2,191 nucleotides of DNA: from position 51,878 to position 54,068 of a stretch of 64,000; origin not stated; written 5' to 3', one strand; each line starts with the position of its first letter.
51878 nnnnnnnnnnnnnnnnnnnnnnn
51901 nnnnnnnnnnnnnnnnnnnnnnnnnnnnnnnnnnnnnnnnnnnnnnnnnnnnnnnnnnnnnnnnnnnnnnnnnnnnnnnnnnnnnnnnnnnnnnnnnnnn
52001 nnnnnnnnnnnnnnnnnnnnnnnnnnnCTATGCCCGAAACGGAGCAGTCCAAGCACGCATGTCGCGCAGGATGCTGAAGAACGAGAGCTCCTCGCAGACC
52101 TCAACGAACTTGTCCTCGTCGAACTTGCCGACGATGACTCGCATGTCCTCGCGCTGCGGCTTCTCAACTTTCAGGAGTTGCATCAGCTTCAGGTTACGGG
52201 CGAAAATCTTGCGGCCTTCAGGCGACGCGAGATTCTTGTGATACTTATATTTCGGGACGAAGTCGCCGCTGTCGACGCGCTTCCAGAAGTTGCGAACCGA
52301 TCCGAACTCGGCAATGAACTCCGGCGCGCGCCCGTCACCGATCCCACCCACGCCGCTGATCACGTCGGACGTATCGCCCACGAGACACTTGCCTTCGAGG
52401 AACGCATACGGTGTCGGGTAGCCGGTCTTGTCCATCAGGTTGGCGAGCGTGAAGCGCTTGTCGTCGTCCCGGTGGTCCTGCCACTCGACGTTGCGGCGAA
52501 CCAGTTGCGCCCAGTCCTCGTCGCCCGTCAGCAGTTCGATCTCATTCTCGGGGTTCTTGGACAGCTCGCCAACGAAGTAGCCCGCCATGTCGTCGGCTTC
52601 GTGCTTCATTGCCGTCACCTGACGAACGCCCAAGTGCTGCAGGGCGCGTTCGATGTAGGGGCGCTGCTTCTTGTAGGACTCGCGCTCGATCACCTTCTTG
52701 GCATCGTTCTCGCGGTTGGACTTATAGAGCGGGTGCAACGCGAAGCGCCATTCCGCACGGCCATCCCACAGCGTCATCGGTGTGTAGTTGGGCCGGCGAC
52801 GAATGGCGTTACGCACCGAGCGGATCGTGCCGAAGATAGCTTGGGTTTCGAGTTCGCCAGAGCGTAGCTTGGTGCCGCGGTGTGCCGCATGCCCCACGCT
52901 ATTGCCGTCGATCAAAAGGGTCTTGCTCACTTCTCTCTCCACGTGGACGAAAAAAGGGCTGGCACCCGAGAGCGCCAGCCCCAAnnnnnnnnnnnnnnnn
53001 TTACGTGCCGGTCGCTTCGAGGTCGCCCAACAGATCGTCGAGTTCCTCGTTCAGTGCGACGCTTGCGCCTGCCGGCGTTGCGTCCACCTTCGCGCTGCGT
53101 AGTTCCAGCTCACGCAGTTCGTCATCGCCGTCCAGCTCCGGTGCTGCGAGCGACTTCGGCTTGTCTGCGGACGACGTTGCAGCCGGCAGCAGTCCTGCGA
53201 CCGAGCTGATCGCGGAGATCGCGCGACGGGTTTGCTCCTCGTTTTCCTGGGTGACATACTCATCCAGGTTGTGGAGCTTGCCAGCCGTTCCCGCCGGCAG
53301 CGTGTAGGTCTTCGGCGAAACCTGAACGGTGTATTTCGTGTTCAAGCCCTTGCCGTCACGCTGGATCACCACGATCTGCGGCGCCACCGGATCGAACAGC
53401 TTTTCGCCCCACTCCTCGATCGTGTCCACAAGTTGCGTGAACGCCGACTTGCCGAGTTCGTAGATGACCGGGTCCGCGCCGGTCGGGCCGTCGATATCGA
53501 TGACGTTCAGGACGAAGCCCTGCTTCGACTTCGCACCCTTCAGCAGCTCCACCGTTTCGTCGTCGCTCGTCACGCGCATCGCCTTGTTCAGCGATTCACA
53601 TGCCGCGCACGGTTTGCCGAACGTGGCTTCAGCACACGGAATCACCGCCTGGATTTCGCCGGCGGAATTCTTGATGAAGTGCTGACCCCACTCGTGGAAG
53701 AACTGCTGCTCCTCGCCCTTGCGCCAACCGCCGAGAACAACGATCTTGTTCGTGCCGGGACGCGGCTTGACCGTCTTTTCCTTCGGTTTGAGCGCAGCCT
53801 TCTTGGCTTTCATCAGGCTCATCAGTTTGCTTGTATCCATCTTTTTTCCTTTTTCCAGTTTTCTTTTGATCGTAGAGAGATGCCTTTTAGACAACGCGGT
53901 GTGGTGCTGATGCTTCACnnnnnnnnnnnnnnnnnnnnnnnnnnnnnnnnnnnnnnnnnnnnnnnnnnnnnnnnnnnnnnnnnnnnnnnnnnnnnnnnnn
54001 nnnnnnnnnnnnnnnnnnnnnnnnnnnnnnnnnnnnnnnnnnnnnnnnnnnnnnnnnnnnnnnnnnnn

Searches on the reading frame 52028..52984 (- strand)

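Call 22: search_protein_families(library=pfam, proteins=[window:52028-52984:-], max_evalue=0.001)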
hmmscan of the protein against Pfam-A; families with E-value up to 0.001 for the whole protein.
window:52028-52984:- (318 aa): 2 families
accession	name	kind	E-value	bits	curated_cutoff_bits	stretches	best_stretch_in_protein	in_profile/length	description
PF02739.22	5_3_exonuc_N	-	5.3e-22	78.7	34.3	1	21-188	1-164/164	5'-3' exonuclease, N-terminal resolvase-like domain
PF01367.25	5_3_exonuc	-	2.1e-09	38.2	40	1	191-265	2-73/97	5'-3' exonuclease, C-terminal SAM fold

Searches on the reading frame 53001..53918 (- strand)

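Call 22: search_protein_families(library=pfam, proteins=[window:53001-53918:-], max_evalue=0.001)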
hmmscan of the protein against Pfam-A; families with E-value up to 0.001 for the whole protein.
window:53001-53918:- (305 aa): 1 family
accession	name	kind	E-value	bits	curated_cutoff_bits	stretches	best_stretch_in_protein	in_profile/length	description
PF08804.16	gp32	-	2.5e-15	57.5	26.8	1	73-238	23-205/208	gp32 DNA binding protein like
